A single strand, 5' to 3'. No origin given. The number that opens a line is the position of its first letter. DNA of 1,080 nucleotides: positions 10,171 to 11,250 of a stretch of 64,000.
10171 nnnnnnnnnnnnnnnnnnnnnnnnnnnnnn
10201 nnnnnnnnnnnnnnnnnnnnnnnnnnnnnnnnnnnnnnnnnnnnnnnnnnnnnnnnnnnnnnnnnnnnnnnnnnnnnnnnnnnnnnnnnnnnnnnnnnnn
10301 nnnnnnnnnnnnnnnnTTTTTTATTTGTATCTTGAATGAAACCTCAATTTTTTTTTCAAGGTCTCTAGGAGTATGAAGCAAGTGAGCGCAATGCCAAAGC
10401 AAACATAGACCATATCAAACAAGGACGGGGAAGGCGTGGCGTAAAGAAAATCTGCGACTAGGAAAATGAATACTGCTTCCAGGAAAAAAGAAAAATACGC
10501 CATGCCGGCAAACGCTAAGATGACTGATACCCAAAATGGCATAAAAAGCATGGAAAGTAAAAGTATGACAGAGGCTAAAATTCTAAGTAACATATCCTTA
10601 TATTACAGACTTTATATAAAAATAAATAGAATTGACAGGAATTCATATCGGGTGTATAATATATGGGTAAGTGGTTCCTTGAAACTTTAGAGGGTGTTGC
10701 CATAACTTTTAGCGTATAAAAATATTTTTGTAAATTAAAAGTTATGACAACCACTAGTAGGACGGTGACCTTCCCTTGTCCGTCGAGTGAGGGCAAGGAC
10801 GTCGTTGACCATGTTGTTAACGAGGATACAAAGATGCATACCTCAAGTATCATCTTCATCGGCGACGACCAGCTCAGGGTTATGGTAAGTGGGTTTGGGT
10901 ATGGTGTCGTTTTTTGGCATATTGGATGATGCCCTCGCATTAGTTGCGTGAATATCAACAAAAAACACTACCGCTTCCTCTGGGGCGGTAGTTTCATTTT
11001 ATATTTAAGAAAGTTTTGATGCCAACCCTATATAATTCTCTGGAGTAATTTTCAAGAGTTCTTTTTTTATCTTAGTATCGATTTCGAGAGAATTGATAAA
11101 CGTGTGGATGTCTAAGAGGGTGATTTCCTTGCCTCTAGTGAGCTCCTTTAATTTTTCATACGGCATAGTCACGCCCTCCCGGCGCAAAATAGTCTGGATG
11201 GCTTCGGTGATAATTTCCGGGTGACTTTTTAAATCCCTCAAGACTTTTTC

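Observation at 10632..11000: Orphan transcript: consensus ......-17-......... promoter, GC-rich body, terminator. ncRNA or small protein.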

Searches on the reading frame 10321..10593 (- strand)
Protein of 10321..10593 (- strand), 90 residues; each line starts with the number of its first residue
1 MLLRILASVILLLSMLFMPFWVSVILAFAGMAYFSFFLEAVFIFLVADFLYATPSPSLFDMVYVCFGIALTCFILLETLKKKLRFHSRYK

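Call 17: find_encoding_contigs(protein=window:10321-10593:-, flank=3000, max_places=10)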
Protein window:10321-10593:- (90 aa): 8 contigs read that carry it; 4 places shown.
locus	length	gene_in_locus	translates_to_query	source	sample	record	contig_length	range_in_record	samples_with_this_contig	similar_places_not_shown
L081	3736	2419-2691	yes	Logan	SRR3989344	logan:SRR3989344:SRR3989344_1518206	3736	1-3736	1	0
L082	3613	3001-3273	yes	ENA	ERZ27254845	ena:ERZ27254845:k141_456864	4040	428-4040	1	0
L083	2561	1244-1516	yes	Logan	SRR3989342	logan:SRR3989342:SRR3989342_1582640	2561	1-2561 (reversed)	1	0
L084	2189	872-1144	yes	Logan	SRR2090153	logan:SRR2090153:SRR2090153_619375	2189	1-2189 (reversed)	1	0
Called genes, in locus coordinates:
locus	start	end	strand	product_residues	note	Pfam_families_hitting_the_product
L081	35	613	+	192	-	PF07690:MFS_1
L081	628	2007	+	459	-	PF00206:Lyase_1, PF08328:ASL_C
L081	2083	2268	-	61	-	-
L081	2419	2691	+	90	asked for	-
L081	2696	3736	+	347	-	?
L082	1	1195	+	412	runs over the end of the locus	PF07690:MFS_1, PF11700:ATG22 (weak), PF07690:MFS_1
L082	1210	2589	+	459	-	PF00206:Lyase_1, PF08328:ASL_C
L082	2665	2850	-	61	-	-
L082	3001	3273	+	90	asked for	-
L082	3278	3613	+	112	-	?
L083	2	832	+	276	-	?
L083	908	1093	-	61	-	-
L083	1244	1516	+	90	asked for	-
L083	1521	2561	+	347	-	?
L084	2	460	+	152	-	?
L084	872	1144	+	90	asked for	-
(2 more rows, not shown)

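Call 32: search_protein_families(library=pfam, max_evalue=10, proteins=[window:10321-10593:-])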
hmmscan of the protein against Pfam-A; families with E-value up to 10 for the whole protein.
window:10321-10593:- (90 aa): 2 families
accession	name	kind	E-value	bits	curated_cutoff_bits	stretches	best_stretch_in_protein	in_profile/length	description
PF19942.4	DUF6404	-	0.93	10.3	27.6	1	16-83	43-109/115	Family of unknown function (DUF6404)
PF07885.22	Ion_trans_2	-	3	8.2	22.5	1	21-46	53-78/79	Ion channel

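Call 57: search_protein_families(library=ncbifam, max_evalue=1, proteins=[window:10321-10593:-])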
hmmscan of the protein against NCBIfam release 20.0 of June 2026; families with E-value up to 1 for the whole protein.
window:10321-10593:- (90 aa): 0 families

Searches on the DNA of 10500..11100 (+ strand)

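Call 4: search_rna_families(source=window, start=10500, end=11100, threshold=evalue, max_evalue=10, show_alignments=3)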
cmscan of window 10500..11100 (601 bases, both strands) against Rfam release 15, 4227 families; matches with E-value up to 10: 8.
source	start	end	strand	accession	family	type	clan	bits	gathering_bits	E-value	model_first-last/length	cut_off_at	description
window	10939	11012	+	RF02621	BSnc120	Gene; sRNA;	-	24.5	114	0.0033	1-88/88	no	Brucella sRNA 120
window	10694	10752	-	RF00852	mir-231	Gene; miRNA;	-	19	50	0.59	1-80/80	no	mir-231 microRNA precursor family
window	10695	10750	+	RF03640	mir-3747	Gene; miRNA;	-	18.4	63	0.69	1-67/67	no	mir-3747 microRNA precursor family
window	10698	10751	+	RF03494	mir-4680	Gene; miRNA;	-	17.1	78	3.4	1-69/69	no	mir-4680 microRNA precursor family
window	10693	10756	-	RF04109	mir-1305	Gene; miRNA;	-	17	63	2.5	1-83/83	no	mir-1305 microRNA precursor family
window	10695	10753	+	RF00852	mir-231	Gene; miRNA;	-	16.8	50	2.1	1-80/80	no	mir-231 microRNA precursor family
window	10684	10758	-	RF04161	mir-3688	Gene; miRNA;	-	15.9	84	3.7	1-88/88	no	mir-3688 microRNA precursor family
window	10934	10997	+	RF02901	AaHKsRNA41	Gene; sRNA;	-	12.6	97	2.6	1-187/187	no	Aggregatibacter sRNA 41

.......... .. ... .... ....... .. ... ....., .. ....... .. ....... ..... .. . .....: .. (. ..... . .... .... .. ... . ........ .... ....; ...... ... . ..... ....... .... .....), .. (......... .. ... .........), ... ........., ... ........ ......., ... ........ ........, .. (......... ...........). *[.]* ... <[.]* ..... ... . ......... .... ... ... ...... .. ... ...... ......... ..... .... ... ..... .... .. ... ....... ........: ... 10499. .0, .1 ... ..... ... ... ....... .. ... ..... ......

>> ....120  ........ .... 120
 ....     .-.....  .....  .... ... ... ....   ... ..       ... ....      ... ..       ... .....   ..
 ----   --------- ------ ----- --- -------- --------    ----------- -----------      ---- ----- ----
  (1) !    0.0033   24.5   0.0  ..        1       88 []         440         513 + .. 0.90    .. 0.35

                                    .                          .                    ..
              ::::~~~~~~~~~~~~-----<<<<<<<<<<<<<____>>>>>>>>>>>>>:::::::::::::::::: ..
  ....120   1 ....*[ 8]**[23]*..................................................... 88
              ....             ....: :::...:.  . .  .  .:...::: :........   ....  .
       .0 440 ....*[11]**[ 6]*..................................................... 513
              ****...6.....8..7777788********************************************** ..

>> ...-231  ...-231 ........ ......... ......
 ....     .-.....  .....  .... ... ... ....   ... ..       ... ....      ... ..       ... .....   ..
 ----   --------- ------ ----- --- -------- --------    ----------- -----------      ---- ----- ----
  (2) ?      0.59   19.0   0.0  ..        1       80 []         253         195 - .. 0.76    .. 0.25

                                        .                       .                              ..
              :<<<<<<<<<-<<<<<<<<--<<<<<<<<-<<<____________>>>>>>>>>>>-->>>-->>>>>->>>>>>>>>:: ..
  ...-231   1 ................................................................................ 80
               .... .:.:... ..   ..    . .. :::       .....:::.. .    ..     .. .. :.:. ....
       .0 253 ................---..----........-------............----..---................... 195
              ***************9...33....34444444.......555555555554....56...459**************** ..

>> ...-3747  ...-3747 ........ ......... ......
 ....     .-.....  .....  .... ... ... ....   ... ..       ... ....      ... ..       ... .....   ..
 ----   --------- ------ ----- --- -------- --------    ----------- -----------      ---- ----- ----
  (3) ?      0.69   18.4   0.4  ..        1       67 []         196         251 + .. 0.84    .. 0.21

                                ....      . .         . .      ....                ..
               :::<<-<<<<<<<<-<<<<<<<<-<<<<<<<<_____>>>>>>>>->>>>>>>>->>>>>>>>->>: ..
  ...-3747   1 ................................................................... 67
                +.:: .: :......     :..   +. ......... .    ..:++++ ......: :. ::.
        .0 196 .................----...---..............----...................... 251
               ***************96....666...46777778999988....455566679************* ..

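Call 30: search_dna_similar(query=window:10600-11004:+, collection=phages, mode=distant, max_evalue=1, max_rows=10)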
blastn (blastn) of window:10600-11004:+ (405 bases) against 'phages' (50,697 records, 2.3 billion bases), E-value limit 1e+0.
Records with a match: 1; places in all: 1; records where one place covers at least 80% of the query: 0.
Best place of each record, by identity: 80-90% 1.
By first word of the organism name: Klebsiella 1.
By host as written in the record: Klebsiella pneumoniae KP13 1.
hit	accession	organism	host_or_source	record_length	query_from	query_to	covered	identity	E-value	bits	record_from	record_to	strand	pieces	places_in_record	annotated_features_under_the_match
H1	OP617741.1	Klebsiella phage KP13-16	Klebsiella pneumoniae KP13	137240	105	137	8%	88.2%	4e-1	41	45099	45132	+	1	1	hypothetical protein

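Call 31: search_dna_similar(query=window:10600-11004:+, collection=plasmids, mode=distant, max_evalue=1, max_rows=10)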
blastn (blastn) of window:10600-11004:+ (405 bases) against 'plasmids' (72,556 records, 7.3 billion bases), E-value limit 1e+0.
No match.

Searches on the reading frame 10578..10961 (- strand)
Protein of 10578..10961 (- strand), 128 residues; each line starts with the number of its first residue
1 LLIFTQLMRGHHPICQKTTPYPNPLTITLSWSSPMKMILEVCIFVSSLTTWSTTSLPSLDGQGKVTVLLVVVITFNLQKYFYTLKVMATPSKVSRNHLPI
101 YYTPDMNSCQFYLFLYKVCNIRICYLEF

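Call 32: search_protein_families(library=pfam, max_evalue=10, proteins=[window:10578-10961:-])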
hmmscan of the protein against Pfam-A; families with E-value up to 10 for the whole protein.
seq(128 aa): 0 families

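Call 55: search_protein_families(library=phrogs, max_evalue=1, proteins=[window:10578-10961:-])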
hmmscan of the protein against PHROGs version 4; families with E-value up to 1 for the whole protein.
window:10578-10961:- (128 aa): 1 family
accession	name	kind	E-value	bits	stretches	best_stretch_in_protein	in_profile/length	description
phrog_36562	-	integration and excision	0.31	12.2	1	39-58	14-33/66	transposase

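Call 56: search_protein_families(library=padloc, max_evalue=1, proteins=[window:10578-10961:-])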
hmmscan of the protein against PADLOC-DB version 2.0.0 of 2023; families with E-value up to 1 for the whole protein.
window:10578-10961:- (128 aa): 0 families

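Call 57: search_protein_families(library=ncbifam, max_evalue=1, proteins=[window:10578-10961:-])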
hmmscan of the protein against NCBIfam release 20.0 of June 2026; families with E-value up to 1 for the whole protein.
window:10578-10961:- (128 aa): 2 families
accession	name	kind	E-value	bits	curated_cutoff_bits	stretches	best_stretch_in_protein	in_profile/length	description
NF002567.0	PRK02201.1-2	equivalog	0.015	14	452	1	45-91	408-454/651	membrane protein insertase YidC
NF045946.1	PlasmethDesatCarF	equivalog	0.021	14.2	500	1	9-67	187-244/269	plasmanylethanolamine desaturase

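Call 60: find_homologous_proteins(query=window:10578-10961:-, max_evalue=10)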
Query window:10578-10961:- (128 aa): 1 proteins with E <= 10 among 8 candidates.
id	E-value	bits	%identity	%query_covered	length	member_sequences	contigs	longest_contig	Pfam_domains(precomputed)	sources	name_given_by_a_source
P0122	2.8e-75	268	99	95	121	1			-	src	-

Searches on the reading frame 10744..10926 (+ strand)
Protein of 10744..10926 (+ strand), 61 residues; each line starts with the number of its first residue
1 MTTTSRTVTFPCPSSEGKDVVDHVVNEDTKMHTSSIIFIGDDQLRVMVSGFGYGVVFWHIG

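Call 20: find_homologous_proteins(query=window:10744-10926:+, max_evalue=10)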
Query window:10744-10926:+ (61 aa): 1 proteins with E <= 10 among 1 candidates.
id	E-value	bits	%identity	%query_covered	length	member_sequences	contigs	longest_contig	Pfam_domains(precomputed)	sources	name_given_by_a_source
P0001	2.0e-34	133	100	100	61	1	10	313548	-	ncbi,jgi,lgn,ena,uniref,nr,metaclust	ncbi:hypothetical protein A2738_01550 [Candidatus Nomurabacteria bacterium RIFCSPHIGHO2_01_FULL_42_1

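Call 28: search_protein_representatives(protein=window:10744-10926:+)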
Query: 61 residues. Proteins with E-value up to 0.001 (for the whole library): 1; up to 1e-10: 1; up to 1e-30: 1. The best 1 are listed.
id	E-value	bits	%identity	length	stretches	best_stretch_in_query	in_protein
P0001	6.4e-35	133.2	100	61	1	1-61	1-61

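Call 32: search_protein_families(library=pfam, max_evalue=10, proteins=[window:10744-10926:+])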
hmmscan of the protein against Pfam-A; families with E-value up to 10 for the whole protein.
seq(61 aa): 0 families

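Call 48: find_related_loci(query=window:10744-10926:+, collection=metagenome_contigs, flank=3000)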
Query window:10744-10926:+ (61 aa) in metagenome_contigs; peptide patterns used: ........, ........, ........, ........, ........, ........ (x = any residue, [..] = any of these).
399 stretches matched a pattern, but none encodes a relative of the query by tblastn (E <= 1e-3).

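Call 49: find_related_loci(query=window:10744-10926:+, collection=viral_contigs, flank=3000)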
Query window:10744-10926:+ (61 aa) in viral_contigs; peptide patterns used: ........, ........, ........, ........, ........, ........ (x = any residue, [..] = any of these).
14 stretches matched a pattern, but none encodes a relative of the query by tblastn (E <= 1e-3).

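Call 55: search_protein_families(library=phrogs, max_evalue=1, proteins=[window:10744-10926:+])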
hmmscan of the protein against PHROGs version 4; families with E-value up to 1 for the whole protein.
window:10744-10926:+ (61 aa): 0 families

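Call 56: search_protein_families(library=padloc, max_evalue=1, proteins=[window:10744-10926:+])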
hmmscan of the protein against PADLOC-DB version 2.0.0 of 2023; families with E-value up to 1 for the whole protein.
window:10744-10926:+ (61 aa): 0 families

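Call 57: search_protein_families(library=ncbifam, max_evalue=1, proteins=[window:10744-10926:+])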
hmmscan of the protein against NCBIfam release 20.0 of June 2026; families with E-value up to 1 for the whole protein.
window:10744-10926:+ (61 aa): 0 families

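Call 61: predict_structure(protein=window:10744-10926:+)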
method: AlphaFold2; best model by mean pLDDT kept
length: 61 residues; sequences in the alignment: 1
mean_pLDDT: 49.0   pTM: 0.28
mean pLDDT of the five models: 49.0, 43.2, 42.7, 40.6, 40.0
residues with pLDDT >= 90: 0; 70-90: 0; 50-70: 27; < 50: 34
segments of 3 or more residues with pLDDT < 50: 13-28, 45-61
pLDDT, mean of each block of 10 residues (from residue 1): 58 44 47 58 49 40 37
secondary structure, 60 per line:
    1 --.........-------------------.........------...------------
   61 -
elements in order: E3-11 E31-39 E46-48
